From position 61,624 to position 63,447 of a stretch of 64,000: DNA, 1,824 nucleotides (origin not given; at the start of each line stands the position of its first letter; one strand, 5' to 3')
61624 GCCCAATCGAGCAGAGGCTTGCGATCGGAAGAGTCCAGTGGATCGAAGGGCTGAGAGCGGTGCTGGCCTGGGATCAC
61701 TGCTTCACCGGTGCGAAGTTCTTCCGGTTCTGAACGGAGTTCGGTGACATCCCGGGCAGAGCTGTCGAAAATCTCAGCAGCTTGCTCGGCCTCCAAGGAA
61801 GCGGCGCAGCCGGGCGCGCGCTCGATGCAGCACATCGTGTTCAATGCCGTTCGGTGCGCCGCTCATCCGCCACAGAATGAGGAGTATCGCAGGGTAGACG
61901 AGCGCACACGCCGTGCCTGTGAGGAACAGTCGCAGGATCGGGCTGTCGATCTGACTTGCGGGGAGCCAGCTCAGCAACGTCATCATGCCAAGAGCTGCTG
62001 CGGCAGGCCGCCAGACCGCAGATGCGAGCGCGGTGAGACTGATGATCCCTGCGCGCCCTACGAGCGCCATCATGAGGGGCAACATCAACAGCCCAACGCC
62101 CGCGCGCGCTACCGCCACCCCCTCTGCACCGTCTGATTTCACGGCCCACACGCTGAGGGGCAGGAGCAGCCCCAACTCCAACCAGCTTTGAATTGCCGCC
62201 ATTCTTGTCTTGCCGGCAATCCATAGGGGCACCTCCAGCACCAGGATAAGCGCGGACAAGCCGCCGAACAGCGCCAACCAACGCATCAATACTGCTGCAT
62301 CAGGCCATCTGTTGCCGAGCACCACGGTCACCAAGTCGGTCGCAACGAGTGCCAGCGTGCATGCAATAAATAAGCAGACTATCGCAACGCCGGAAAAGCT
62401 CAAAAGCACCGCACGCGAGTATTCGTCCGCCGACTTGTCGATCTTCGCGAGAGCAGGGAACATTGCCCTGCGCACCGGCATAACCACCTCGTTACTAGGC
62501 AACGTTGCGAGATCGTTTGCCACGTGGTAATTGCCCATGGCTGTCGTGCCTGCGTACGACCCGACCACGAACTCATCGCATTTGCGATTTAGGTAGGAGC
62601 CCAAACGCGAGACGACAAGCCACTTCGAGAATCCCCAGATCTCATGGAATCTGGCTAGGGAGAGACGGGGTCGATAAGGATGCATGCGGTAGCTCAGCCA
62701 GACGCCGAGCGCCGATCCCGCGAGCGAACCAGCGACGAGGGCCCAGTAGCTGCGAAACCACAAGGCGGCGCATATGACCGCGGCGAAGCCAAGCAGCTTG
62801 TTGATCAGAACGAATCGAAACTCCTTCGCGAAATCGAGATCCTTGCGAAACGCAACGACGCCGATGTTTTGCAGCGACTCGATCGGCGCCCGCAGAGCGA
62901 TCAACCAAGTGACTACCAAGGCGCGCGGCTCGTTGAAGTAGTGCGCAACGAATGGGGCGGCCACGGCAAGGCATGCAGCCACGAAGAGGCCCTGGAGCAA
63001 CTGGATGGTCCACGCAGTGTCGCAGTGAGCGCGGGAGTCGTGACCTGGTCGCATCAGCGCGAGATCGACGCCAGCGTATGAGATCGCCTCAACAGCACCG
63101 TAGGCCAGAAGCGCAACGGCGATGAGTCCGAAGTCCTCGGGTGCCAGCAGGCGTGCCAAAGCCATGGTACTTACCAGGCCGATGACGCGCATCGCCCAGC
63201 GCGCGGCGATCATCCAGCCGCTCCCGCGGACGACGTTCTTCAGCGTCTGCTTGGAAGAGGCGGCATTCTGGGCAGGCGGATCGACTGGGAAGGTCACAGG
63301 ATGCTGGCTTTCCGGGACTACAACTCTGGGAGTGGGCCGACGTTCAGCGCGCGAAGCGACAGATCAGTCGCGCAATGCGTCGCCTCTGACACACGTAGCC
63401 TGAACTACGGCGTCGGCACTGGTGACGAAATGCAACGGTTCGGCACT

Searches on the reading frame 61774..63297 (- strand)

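Call 27: search_protein_families(library=ncbifam, proteins=[window:61774-63297:-], max_evalue=0.0001)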
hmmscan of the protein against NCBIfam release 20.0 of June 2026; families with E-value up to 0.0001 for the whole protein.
window:61774-63297:- (507 aa): 3 families
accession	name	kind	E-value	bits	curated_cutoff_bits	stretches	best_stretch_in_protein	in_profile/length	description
NF007773.0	PRK10459.1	equivalog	7.5e-37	127.4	273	1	20-452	5-441/492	MOP flippase family protein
NF047674.1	TeichurnBiosyTuaB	equivalog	8.3e-29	100.9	580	1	20-472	6-466/469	teichuronic acid biosynthesis protein TuaB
NF058658.1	Oglyco_Wzx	exception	8.9e-25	87.6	720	1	16-474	3-462/478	O-glycosylation flippase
